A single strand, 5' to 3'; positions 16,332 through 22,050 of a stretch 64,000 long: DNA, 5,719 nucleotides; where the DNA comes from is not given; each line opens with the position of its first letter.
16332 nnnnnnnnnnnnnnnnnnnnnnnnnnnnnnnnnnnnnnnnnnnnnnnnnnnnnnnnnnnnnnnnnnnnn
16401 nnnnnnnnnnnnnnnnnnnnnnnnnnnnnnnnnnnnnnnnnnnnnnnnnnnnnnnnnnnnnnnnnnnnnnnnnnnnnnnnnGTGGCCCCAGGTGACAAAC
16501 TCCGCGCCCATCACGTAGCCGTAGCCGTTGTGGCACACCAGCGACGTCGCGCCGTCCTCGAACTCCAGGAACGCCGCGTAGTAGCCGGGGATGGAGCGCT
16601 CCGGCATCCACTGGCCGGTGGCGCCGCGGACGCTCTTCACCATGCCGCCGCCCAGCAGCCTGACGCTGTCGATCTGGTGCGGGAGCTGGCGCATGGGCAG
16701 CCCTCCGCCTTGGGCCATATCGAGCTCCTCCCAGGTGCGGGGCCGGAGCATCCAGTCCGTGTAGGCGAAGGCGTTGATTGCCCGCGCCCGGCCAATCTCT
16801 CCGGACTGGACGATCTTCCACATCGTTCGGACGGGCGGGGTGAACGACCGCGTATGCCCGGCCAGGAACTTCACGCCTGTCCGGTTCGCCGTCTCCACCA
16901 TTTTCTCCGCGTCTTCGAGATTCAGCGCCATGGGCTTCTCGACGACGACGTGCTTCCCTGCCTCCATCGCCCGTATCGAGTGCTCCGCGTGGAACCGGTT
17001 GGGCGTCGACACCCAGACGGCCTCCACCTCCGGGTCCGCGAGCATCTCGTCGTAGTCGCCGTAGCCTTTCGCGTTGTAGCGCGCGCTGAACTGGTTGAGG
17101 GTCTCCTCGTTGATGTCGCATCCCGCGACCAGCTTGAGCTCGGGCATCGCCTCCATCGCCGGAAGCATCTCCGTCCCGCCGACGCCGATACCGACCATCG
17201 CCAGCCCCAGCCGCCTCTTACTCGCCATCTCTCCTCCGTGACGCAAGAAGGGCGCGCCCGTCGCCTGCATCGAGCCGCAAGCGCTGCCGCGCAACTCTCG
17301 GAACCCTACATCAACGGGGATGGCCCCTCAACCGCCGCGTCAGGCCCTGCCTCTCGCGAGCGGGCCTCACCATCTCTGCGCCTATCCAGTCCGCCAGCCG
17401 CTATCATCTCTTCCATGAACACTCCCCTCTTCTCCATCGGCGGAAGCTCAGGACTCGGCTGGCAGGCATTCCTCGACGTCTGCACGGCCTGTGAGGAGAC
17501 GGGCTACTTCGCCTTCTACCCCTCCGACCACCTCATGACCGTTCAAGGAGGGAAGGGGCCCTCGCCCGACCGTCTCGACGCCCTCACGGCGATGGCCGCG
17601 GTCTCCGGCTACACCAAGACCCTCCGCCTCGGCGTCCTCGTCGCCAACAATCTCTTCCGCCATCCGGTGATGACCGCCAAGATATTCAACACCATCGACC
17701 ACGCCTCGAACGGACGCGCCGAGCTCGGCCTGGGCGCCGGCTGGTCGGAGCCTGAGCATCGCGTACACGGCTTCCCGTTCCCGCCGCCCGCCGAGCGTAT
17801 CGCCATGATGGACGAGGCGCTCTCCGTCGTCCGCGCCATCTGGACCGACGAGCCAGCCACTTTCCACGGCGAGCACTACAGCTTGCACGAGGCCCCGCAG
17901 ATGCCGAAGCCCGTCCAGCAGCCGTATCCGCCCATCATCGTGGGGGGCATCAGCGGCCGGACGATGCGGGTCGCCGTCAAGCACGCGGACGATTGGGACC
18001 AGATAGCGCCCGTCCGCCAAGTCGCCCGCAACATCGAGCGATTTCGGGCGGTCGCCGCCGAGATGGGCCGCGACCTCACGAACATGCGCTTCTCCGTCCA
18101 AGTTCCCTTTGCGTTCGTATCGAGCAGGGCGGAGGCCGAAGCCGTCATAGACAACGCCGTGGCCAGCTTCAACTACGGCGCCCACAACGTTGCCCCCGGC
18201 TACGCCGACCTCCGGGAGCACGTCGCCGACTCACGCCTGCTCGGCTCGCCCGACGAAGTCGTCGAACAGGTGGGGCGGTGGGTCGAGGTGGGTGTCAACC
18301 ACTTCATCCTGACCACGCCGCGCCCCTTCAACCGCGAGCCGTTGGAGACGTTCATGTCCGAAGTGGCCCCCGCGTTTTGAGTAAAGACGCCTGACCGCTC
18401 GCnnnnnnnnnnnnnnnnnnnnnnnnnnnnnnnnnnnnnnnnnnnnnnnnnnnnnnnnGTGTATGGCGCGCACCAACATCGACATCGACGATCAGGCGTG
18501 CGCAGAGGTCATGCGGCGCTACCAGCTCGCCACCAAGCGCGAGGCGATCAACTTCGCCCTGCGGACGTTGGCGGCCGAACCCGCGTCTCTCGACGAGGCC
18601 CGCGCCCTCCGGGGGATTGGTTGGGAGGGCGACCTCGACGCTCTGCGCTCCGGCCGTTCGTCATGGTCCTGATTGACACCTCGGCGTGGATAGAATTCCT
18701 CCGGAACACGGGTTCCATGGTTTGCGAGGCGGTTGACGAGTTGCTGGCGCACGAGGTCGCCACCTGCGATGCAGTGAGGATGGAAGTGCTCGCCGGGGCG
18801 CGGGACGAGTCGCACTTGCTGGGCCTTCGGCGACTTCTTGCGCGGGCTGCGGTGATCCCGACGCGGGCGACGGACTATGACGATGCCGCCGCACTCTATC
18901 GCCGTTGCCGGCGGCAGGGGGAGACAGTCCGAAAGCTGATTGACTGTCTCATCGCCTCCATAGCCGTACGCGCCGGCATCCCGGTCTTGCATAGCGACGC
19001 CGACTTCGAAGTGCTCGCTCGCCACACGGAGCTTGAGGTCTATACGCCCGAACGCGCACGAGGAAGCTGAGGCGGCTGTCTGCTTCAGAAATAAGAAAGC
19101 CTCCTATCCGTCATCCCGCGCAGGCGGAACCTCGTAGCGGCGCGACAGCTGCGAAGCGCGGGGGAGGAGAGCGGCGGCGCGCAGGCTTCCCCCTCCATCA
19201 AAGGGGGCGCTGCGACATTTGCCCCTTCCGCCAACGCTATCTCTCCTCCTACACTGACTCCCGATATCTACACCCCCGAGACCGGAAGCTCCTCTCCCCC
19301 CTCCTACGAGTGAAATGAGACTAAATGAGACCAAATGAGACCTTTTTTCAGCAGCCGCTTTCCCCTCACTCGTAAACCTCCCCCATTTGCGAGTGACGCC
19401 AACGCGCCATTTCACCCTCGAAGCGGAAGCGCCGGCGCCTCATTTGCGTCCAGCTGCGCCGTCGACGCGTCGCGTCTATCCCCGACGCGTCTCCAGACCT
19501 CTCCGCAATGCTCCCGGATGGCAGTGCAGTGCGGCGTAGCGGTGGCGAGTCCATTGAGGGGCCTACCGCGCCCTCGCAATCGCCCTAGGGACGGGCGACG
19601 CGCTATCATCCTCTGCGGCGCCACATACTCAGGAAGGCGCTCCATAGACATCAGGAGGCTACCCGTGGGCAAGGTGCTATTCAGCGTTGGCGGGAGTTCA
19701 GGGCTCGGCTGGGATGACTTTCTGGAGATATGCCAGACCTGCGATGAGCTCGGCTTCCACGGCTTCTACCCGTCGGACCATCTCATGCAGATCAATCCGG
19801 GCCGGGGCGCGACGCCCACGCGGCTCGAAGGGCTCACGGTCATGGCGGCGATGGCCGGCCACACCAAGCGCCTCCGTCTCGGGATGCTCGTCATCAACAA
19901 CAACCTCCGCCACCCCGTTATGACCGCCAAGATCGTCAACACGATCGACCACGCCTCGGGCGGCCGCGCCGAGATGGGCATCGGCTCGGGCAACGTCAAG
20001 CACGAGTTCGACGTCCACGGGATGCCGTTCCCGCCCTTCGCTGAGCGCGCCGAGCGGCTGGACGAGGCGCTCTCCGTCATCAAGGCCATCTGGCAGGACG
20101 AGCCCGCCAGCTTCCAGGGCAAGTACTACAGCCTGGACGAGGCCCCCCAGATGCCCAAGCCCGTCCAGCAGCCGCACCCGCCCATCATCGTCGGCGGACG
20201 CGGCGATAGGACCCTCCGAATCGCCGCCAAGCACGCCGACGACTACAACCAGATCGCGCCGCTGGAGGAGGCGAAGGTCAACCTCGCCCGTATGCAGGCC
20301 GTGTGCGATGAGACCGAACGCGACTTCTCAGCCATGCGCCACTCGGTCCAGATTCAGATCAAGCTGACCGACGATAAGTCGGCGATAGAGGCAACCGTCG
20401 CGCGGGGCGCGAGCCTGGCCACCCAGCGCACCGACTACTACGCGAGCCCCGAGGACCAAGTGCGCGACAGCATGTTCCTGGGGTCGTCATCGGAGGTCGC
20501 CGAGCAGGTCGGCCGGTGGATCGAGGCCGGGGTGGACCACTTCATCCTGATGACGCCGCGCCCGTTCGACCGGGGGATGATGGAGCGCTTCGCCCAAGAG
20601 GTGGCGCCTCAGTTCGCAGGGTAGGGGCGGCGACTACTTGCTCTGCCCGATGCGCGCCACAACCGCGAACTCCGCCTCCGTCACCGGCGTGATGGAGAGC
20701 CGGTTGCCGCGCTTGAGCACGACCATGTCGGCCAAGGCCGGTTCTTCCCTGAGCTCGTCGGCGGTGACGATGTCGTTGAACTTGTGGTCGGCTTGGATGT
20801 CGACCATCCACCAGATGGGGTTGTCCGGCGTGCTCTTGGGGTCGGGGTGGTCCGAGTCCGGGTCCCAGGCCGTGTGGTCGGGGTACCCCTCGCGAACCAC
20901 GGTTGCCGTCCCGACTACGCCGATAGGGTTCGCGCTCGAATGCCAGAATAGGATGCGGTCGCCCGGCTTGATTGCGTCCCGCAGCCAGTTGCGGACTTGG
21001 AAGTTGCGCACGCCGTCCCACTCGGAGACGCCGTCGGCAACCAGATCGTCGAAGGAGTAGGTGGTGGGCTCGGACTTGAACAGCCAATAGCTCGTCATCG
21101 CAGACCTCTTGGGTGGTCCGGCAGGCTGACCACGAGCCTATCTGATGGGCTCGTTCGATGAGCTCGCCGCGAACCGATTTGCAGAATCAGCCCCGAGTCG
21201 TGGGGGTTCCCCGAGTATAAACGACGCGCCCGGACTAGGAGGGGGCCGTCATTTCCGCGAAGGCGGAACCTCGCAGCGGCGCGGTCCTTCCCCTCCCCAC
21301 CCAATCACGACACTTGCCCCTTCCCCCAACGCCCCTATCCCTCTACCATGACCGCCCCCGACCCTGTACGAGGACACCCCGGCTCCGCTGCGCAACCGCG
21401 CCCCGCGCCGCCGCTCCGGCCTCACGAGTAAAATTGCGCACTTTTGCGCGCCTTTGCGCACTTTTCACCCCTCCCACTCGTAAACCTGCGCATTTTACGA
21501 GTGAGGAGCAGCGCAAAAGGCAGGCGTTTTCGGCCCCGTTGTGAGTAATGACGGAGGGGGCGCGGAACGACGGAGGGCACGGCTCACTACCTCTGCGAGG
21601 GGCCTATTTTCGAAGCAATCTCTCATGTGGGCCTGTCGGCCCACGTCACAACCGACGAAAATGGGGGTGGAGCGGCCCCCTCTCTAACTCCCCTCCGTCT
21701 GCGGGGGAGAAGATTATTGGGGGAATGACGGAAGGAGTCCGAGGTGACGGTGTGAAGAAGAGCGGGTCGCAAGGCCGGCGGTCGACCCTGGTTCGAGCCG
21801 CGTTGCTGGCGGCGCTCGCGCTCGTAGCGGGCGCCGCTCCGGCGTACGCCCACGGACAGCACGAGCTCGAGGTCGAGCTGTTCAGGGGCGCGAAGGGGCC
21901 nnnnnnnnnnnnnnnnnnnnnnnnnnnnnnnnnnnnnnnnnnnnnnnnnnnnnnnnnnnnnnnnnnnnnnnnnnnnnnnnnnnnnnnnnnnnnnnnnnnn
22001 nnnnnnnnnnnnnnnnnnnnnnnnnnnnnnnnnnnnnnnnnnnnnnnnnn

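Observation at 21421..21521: Conserved-scaffold element carrying a triplicated, copy-specific 10-nt word (copy B)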

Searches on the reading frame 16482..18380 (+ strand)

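Call 12: search_protein_families(library=pfam, proteins=[window:16482-18380:+], max_evalue=0.01)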
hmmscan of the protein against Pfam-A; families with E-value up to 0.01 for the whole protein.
window:16482-18380:+ (632 aa): 1 family
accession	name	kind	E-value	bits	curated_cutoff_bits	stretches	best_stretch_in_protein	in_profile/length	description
PF00296.26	Bac_luciferase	-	2e-55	188.8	27.9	1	326-607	21-314/314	Luciferase-like monooxygenase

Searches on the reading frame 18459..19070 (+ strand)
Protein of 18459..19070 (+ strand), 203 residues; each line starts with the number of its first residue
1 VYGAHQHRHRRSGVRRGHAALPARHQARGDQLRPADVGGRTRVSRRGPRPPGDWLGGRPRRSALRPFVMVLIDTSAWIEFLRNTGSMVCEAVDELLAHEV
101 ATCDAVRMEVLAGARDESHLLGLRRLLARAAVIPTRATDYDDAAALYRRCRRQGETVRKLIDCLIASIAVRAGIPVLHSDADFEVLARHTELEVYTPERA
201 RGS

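Call 12: search_protein_families(library=pfam, proteins=[window:18459-19070:+], max_evalue=0.01)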
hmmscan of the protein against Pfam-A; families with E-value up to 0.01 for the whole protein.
window:18459-19070:+ (203 aa): 1 family
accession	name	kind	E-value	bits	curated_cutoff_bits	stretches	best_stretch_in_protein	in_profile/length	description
PF01850.27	PIN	-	6.4e-16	59.5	23.6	1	70-187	1-118/120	PIN domain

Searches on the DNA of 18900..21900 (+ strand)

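Call 16: search_rna_families(source=window, start=18900, end=21900, threshold=evalue, max_evalue=5)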
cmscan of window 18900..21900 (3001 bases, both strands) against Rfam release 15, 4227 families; matches with E-value up to 5: 1.
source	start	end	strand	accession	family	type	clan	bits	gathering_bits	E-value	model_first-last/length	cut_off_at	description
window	20613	20649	+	RF03381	mir-2796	Gene; miRNA;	-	17.3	72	2.9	1-77/77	no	mir-2796 microRNA precursor family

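Call 69: build_rna_model(alignment_id=A4, structure=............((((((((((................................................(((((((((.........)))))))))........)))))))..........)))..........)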
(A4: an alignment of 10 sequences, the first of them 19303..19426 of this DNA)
Model R1 built from alignment A4 (10 sequences, 135 columns); structure: as given.
model positions 120; base pairs 19; branch points 0; effective number of sequences 4.34; information 0.59 bits per position. Calibrated on 0.2 Mb of random sequence (short: E-values are rough).
structure used (alignment columns):
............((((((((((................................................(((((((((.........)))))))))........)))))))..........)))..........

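Call 70: search_with_rna_model(model_id=R1, sources=[window, L001, L002, L003, L004, L005, L006, L008, L009, L011, L012, L013, L015, L016, L019, L021, L023, L024, L027, L029, L030, L031, L032, L033, L034, L038, L039, L044, L046, L047, L049, L050, L051, L052, L053, L054, L055, L059, L060, L062, L063, L064, L065], max_evalue=1, make_alignment=true)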
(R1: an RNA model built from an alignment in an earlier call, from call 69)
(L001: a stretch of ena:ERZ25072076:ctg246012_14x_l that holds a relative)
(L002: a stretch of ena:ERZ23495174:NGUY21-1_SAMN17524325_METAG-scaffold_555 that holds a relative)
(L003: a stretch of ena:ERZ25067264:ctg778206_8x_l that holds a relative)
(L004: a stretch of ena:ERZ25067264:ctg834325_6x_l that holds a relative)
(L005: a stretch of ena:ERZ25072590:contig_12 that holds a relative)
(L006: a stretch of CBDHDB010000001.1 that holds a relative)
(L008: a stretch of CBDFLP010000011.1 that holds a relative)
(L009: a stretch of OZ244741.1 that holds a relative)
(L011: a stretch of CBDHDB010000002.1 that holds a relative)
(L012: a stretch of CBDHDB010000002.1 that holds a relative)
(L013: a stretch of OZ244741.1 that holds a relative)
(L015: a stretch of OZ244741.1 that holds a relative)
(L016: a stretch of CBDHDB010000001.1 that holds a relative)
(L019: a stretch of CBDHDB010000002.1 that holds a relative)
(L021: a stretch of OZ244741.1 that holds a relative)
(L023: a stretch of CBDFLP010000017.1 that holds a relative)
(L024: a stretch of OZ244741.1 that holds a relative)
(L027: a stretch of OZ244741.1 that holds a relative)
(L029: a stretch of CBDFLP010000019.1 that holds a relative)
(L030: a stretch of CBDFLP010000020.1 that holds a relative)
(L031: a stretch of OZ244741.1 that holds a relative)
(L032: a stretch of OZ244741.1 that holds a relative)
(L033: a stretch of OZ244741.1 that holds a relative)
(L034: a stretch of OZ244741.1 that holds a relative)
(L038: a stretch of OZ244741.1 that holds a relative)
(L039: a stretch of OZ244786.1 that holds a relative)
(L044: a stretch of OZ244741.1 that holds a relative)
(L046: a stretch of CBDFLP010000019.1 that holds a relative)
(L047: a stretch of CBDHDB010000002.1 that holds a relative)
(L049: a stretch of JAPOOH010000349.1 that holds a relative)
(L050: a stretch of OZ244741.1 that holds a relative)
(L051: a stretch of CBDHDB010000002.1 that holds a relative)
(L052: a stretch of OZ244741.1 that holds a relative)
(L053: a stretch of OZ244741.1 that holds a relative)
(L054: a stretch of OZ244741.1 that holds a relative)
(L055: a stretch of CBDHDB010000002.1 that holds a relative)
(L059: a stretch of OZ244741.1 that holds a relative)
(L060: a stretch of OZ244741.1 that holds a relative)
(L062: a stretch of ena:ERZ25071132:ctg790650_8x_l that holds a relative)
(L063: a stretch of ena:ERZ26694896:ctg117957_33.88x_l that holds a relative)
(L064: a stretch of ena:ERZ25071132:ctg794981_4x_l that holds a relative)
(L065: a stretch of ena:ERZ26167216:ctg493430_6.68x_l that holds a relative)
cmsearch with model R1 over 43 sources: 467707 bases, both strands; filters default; matches with E-value up to 1: 18.
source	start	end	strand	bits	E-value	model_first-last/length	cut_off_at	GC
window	60524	60632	+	102.1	1.9e-21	1-120/120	no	0.53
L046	6404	6521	+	101.5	2.7e-21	1-120/120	no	0.55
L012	2405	2525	-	99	1.1e-20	1-120/120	no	0.59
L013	3129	3235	+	97.2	2.8e-20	1-120/120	no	0.47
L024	6618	6737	+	94.9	9.8e-20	1-120/120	no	0.57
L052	4758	4869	+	89.6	1.8e-18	1-120/120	no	0.59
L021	2588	2695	-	85.6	1.6e-17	1-120/120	no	0.55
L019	7220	7340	+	79.3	4.9e-16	1-120/120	no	0.6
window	19302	19418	+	77.7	1.2e-15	1-120/120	no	0.5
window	21420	21538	+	77.2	1.6e-15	1-120/120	no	0.56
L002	20720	20792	+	29.4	0.00034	1-120/120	no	0.56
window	21460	21549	-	24.9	0.0039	13-109/120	no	0.53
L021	2609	2647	+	19.3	0.082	62-101/120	no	0.51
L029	654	751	-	17.6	0.21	1-120/120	no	0.7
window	19360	19398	-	17.1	0.27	63-101/120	no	0.56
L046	6462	6520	-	16.1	0.48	42-101/120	no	0.56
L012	2382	2476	+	16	0.49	1-120/120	no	0.65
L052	4808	4881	-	15.7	0.58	29-101/120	no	0.57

Alignment A5: 18 matches aligned to the model, 143 columns, each read 5' to 3' on its own strand. Consensus structure (alignment columns), stored with it:
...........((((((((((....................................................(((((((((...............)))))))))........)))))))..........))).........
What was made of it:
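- Tried and rejected: It found no further copies in 468 kb of relatives (call 70).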

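Call 75: search_dna_similar(query=window:21300-21545:+, collection=plasmids, mode=distant, max_evalue=0.01, max_rows=10)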
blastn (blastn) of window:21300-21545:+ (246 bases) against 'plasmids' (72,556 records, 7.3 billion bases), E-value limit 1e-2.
No match.

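Call 76: search_dna_similar(query=window:21300-21545:+, collection=phages, mode=distant, max_evalue=0.01, max_rows=10)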
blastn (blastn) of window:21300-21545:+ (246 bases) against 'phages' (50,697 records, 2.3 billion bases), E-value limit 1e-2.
No match.
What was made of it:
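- Tried and rejected: No match (calls 75, 76).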

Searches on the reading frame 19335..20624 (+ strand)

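Call 12: search_protein_families(library=pfam, proteins=[window:19335-20624:+], max_evalue=0.01)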
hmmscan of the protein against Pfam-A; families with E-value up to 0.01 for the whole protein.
window:19335-20624:+ (429 aa): 1 family
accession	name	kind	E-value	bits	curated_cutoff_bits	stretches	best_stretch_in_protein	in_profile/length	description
PF00296.26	Bac_luciferase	-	1.6e-54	185.8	27.9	1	123-402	18-314/314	Luciferase-like monooxygenase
